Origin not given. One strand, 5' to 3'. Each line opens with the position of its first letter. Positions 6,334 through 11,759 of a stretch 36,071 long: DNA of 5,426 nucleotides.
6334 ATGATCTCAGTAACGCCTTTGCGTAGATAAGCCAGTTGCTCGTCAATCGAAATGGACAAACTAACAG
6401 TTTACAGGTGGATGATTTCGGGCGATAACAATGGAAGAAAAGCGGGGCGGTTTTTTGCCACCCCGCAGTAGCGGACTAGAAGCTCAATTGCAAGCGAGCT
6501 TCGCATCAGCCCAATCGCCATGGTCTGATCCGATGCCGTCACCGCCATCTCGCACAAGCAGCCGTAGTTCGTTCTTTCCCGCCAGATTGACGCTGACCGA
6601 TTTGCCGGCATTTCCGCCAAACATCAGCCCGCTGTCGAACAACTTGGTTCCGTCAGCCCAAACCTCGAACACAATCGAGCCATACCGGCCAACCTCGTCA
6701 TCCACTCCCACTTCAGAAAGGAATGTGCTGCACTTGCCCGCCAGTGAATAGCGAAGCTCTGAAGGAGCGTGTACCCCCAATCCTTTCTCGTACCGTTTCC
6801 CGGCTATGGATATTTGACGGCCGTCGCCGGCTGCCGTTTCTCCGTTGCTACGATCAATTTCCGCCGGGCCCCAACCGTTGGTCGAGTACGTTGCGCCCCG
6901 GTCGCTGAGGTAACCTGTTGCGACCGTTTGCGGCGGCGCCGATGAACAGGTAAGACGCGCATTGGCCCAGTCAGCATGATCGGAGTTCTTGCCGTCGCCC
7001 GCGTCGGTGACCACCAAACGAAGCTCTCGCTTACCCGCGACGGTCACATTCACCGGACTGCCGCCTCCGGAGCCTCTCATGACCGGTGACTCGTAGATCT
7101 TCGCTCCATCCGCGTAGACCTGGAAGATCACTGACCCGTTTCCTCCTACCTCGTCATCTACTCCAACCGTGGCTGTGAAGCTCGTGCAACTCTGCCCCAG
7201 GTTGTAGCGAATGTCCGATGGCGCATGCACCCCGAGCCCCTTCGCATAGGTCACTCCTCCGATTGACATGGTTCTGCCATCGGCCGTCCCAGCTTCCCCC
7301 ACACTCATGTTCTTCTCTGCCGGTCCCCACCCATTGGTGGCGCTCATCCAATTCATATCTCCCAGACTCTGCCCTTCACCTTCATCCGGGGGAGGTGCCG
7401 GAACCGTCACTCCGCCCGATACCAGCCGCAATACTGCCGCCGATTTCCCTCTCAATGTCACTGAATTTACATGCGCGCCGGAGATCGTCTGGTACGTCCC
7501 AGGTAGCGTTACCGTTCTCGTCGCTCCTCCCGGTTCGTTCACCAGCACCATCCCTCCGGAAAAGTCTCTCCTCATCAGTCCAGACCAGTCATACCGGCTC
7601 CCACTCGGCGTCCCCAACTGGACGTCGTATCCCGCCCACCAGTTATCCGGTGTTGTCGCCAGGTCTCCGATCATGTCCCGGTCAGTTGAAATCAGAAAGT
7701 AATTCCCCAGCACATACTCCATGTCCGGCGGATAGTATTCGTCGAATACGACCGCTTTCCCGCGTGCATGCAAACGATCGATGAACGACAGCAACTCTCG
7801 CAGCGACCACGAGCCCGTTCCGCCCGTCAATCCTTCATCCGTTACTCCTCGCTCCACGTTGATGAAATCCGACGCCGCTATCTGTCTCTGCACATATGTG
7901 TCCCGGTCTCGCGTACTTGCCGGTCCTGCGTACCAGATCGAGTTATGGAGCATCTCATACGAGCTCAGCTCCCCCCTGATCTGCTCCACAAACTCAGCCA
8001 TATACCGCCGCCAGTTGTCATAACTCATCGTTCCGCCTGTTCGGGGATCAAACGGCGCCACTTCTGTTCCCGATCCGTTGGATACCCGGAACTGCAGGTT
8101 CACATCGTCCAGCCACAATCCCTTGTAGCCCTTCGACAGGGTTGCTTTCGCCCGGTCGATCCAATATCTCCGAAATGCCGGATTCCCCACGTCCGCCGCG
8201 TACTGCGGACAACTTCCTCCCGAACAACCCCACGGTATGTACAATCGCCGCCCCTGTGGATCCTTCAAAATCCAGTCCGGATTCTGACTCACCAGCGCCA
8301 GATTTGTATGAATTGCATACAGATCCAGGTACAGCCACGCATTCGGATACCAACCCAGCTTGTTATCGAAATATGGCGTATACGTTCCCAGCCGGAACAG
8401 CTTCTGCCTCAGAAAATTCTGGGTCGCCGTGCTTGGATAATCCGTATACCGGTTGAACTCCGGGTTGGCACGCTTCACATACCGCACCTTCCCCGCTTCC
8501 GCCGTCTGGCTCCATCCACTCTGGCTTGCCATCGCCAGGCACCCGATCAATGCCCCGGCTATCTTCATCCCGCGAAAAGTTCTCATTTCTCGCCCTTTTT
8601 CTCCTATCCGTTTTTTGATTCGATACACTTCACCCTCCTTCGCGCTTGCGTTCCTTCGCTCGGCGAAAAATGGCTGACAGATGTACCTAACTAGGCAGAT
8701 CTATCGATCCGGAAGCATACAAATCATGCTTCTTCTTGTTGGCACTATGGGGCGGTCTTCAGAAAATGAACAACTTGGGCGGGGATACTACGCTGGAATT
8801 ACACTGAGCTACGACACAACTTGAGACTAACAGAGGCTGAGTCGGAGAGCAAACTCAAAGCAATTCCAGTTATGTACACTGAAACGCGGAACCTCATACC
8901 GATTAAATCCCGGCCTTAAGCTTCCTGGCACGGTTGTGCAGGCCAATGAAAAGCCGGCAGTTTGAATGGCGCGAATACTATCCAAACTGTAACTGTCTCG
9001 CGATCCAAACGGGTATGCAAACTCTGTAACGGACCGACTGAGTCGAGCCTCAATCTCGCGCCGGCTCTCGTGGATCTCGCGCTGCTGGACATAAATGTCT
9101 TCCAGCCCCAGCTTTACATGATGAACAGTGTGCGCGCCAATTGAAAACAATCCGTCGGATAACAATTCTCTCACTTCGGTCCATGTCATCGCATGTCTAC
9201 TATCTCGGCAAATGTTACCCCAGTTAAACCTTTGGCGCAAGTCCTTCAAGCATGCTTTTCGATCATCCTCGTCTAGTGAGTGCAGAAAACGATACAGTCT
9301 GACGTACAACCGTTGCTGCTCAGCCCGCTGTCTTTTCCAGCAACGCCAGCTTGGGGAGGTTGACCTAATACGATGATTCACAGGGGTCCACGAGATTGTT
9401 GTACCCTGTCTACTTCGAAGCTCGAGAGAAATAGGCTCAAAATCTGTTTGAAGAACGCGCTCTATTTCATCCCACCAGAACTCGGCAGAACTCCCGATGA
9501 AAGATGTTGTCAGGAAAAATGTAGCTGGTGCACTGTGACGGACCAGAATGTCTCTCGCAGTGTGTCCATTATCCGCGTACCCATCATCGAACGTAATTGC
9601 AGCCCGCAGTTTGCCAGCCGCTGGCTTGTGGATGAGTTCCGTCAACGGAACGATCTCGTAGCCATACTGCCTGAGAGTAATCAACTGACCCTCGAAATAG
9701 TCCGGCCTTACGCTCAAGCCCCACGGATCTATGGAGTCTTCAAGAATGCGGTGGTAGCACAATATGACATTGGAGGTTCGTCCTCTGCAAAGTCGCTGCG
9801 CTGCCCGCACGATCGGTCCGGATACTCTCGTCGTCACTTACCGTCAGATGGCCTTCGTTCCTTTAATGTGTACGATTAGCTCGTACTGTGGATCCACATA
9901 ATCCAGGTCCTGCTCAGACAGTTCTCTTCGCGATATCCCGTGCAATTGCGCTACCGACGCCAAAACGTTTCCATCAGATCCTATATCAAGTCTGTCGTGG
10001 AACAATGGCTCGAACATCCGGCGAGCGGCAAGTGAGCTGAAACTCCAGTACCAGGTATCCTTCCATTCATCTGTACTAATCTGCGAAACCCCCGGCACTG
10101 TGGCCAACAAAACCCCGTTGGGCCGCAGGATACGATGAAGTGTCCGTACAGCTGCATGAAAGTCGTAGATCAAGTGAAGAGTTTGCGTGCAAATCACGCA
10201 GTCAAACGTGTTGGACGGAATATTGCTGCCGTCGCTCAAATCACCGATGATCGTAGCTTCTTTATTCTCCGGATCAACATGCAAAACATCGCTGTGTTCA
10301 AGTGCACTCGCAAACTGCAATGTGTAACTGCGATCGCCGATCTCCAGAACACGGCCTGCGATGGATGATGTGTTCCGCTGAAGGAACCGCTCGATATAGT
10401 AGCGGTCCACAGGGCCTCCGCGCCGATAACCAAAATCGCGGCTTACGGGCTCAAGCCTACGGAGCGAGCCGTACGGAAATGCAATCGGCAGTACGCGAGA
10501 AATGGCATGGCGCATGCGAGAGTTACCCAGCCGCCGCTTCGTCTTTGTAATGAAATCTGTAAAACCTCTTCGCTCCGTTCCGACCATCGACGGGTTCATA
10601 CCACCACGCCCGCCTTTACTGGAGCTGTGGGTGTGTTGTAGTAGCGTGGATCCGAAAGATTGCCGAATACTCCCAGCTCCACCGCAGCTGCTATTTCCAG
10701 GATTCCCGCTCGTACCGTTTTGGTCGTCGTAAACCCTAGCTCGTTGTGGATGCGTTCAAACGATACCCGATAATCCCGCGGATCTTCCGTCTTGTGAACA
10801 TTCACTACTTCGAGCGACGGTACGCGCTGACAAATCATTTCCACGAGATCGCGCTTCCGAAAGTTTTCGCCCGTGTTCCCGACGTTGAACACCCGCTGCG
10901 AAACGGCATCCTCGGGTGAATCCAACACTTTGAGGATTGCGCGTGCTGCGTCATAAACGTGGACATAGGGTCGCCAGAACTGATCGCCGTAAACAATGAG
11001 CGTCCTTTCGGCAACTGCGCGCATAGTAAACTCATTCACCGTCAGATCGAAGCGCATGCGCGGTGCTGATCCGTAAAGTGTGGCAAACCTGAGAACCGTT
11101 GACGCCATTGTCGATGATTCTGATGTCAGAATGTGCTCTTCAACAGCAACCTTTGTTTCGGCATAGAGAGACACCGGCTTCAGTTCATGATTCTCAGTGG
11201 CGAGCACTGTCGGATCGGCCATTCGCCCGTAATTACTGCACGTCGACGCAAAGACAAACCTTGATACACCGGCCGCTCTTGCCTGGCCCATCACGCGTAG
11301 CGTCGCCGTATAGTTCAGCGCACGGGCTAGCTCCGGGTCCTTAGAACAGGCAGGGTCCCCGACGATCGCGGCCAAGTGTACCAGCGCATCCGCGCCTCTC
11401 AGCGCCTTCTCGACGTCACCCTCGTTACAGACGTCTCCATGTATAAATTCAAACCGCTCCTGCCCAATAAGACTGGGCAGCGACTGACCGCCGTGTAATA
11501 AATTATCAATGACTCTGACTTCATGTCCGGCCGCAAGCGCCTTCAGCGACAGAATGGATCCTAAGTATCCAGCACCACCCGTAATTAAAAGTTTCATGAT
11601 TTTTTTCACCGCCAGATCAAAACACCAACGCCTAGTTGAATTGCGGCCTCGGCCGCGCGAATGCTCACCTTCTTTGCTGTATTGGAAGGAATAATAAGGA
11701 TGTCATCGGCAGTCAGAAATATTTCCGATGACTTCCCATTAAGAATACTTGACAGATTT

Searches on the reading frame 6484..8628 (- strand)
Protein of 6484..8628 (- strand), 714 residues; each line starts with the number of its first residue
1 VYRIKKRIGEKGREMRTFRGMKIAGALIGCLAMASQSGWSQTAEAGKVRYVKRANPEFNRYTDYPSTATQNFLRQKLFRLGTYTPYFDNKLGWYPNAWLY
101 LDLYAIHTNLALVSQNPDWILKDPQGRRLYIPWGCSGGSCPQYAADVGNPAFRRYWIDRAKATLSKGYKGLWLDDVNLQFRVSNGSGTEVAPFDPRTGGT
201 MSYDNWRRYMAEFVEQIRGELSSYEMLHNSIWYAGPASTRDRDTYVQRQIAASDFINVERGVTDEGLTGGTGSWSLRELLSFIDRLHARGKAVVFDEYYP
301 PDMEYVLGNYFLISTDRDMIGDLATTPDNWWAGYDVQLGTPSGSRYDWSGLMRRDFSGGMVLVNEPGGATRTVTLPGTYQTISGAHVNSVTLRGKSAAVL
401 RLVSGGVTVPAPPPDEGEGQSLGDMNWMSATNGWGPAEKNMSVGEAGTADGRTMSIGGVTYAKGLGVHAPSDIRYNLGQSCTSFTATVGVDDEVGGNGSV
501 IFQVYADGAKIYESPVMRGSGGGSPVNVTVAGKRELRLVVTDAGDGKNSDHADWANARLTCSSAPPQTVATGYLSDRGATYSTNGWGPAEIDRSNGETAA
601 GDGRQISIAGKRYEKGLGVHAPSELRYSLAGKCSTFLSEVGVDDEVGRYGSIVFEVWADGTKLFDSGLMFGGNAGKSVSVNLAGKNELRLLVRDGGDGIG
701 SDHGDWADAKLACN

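Call 11: search_protein_families(library=pfam, proteins=[window:6484-8628:-], max_evalue=0.001)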
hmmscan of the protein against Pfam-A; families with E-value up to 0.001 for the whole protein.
window:6484-8628:- (714 aa): 2 families
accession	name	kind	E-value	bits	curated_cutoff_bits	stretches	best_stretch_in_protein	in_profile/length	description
PF08305.17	NPCBM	-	3.4e-104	344.9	23.9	2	421-560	4-137/137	NPCBM/NEW2 domain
PF14885.12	GHL15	-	2.7e-11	44.3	27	1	113-360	40-271/271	Hypothetical glycosyl hydrolase family 15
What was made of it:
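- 6484..8628 (-): Context: a protein with a GHL15 (GH114-like) glycosidase domain plus two NPCBMs, closing the cluster. It shares the giant's lectin type. Pfam (call 11).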

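Call 80: search_protein_families(library=ncbifam, proteins=[window:6484-8628:-], max_evalue=0.001)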
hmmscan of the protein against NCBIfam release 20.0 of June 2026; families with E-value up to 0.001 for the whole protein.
window:6484-8628:- (714 aa): 0 families

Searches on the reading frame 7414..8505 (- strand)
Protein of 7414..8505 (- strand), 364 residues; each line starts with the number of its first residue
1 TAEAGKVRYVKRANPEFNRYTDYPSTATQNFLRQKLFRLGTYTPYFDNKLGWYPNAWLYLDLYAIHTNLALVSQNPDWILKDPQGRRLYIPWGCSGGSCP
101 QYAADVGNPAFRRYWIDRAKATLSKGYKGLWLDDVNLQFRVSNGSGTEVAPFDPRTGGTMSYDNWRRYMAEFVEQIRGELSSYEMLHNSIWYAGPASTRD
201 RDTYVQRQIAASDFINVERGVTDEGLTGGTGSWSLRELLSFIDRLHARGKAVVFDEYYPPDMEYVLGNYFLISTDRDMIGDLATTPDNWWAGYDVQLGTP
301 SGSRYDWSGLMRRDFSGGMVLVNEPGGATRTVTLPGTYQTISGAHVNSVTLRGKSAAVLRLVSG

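Call 79: search_solved_structures(query=window:7414-8505:-, max_evalue=1)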
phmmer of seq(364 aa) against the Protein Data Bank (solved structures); distinct sequences matched with E-value up to 1: 3.
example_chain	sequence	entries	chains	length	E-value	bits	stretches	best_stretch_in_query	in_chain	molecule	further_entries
6lcj_A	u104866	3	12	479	0.0026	20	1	59-134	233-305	Alpha-galactosidase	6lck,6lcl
9jom_A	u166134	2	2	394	0.081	15.1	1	49-133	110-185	Glycoside-hydrolase family GH114 TIM-barrel domain-containing protein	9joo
6ren_A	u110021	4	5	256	0.35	13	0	296-348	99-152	3fPizza6-SH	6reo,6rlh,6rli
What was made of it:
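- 6484..8628 (-): Weak GH114/alpha-galactosidase PDB hits (call 79).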

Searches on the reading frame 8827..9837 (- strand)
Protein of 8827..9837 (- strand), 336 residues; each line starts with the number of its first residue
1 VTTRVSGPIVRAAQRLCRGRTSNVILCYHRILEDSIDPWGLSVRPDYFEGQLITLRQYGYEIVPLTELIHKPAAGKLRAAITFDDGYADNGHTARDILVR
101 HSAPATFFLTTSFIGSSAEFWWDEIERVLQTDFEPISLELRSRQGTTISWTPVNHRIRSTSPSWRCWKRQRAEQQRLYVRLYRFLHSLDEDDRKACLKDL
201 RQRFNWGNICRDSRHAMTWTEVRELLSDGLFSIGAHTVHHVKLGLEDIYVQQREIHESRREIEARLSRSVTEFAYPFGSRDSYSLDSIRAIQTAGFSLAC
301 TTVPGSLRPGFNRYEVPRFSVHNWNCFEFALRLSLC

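Call 11: search_protein_families(library=pfam, proteins=[window:8827-9837:-], max_evalue=0.001)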
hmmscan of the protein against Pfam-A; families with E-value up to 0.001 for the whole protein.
window:8827-9837:- (336 aa): 1 family
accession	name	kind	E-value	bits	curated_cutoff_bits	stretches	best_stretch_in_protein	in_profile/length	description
PF01522.26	Polysacc_deac_1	-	1.4e-19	70.7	23.1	2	217-290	46-118/124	Polysaccharide deacetylase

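Call 80: search_protein_families(library=ncbifam, proteins=[window:8827-9837:-], max_evalue=0.001)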
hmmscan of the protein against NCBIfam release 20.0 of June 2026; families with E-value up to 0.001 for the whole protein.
window:8827-9837:- (336 aa): 7 families
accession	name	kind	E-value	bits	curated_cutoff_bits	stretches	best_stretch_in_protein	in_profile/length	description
TIGR03938.2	deacetyl_PgaB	equivalog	1.9e-09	36.4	321.9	1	24-117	4-104/621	poly-beta-1,6-N-acetyl-D-glucosamine N-deacetylase PgaB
TIGR03933.1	PIA_icaB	equivalog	1e-08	35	248.35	0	251-323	162-231/245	intercellular adhesin biosynthesis polysaccharide N-deacetylase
NF011177.0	PRK14582.1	equivalog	2e-08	33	923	0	22-107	48-137/671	poly-beta-1,6-N-acetyl-D-glucosamine N-deacetylase PgaB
NF011176.0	PRK14581.1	equivalog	6.5e-08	31.2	1091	1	20-93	46-123/673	poly-beta-1,6-N-acetyl-D-glucosamine N-deacetylase PgaB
TIGR02764.1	spore_ybaN_pdaB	equivalog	1.1e-05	25.3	237.4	0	78-119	7-49/191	polysaccharide deacetylase family sporulation protein PdaB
TIGR02884.1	spore_pdaA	equivalog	1.4e-05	24.9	298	1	80-119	40-80/224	delta-lactam-biosynthetic de-N-acetylase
TIGR04243.1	nodulat_NodB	equivalog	0.00085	18.9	240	0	80-116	5-42/197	chitooligosaccharide deacetylase NodB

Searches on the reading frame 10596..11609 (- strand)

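Call 11: search_protein_families(library=pfam, proteins=[window:10596-11609:-], max_evalue=0.001)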
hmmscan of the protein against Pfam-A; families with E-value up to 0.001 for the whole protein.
window:10596-11609:- (337 aa): 8 families
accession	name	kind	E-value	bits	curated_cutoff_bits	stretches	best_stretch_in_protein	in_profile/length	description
PF01370.27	Epimerase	-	7.6e-44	150.3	20.9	1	8-244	2-240/240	NAD dependent epimerase/dehydratase family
PF16363.11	GDP_Man_Dehyd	-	6.1e-27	95.4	27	1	8-302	1-328/332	GDP-mannose 4,6 dehydratase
PF01073.25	3Beta_HSD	-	1.1e-20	74.2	22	1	8-190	1-193/280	3-beta hydroxysteroid dehydrogenase/isomerase family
PF04321.23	RmlD_sub_bind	-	2.9e-18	66.4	27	1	5-264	1-232/287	RmlD substrate binding domain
PF13460.12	NAD_binding_10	-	1.9e-12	47.9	27.2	1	11-181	1-149/184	NAD(P)H-binding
PF02719.21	Polysacc_synt_2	-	3.4e-07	30.2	20.2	1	8-123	2-128/293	Polysaccharide biosynthesis protein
PF05368.20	NmrA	-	4.2e-06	27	27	1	6-177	4-152/298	NmrA-like family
PF07993.18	NAD_binding_4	-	7.1e-05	22.5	20.1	0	50-180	60-209/258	Male sterility protein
